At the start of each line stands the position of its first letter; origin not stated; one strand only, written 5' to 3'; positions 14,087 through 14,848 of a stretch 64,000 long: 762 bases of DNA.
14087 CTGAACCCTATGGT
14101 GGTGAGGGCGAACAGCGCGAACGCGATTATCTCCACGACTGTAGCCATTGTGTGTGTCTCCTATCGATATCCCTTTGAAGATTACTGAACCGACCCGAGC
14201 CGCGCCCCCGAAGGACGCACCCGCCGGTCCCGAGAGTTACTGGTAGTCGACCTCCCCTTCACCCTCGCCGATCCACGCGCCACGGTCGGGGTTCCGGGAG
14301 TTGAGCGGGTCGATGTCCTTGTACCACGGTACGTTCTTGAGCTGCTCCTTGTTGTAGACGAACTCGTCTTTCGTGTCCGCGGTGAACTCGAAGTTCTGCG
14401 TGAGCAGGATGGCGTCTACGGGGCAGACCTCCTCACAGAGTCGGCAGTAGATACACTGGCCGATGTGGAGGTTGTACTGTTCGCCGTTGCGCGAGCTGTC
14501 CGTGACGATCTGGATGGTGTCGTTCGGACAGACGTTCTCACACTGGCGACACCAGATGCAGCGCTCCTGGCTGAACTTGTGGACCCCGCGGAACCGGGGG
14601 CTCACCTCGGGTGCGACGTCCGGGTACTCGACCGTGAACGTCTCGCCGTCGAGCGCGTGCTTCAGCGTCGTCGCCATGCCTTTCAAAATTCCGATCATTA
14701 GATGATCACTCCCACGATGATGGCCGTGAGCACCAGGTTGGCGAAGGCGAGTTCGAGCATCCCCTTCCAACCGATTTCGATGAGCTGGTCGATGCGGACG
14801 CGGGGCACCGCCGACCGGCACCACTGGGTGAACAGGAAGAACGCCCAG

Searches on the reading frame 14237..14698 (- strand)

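Call 31: search_protein_families(library=ncbifam, proteins=[window:14237-14698:-], max_evalue=0.001)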
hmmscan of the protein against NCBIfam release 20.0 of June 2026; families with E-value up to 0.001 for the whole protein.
window:14237-14698:- (153 aa): 75 families (the best 25 are shown)
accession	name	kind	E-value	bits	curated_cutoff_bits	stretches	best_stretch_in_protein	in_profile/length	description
TIGR01971.1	NuoI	subfamily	1.1e-32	112.1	113.05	1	7-120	1-121/121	NADH-quinone oxidoreductase, chain I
NF004539.0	PRK05888.1-5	equivalog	2.2e-31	108.7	225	1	4-121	16-141/162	NADH-quinone oxidoreductase subunit NuoI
NF004538.0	PRK05888.1-4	equivalog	6.4e-31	107.2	135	1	3-123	15-143/162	NADH-quinone oxidoreductase subunit NuoI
NF004540.0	PRK05888.2-1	equivalog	3.1e-29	101.3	215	1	1-121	1-127/139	NADH-quinone oxidoreductase subunit NuoI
NF006076.0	PRK08222.1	equivalog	3.7e-27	95.3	270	1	11-113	4-106/181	hydrogenase 4 subunit H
NF009053.0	PRK12387.1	subfamily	2.4e-26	92.6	204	1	8-116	1-109/180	formate hydrogenlyase complex iron-sulfur subunit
NF004542.0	PRK05888.2-3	equivalog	2.9e-24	85.6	248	1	4-123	36-165/203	NADH-quinone oxidoreductase subunit NuoI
NF004545.0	PRK05888.3-1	equivalog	1.7e-23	83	229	1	1-121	23-146/154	NADH-quinone oxidoreductase subunit NuoI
NF004536.0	PRK05888.1-1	equivalog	5.3e-23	81.3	212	1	4-120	13-137/180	NADH-quinone oxidoreductase subunit NuoI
NF004537.0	PRK05888.1-3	equivalog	1.1e-22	80.5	163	1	3-120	22-153/204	NADH-quinone oxidoreductase subunit NuoI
NF004541.0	PRK05888.2-2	equivalog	3.2e-20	72.6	217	1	5-120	21-134/168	NADH-quinone oxidoreductase subunit NuoI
NF004544.0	PRK05888.2-6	equivalog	7.3e-20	71.4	457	1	4-120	34-159/220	NADH-quinone oxidoreductase subunit NuoI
NF040612.1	F420_dehyd_FpoI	exception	3.6e-18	65.7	180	1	4-103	2-105/135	F420H2 dehydrogenase subunit FpoI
NF006221.0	PRK08348.1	subfamily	3.5e-17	62.4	124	1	21-113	19-110/136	NADH-plastoquinone oxidoreductase subunit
NF010590.0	PRK13984.1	equivalog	2.2e-16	59.1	946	1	19-117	24-128/611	putative oxidoreductase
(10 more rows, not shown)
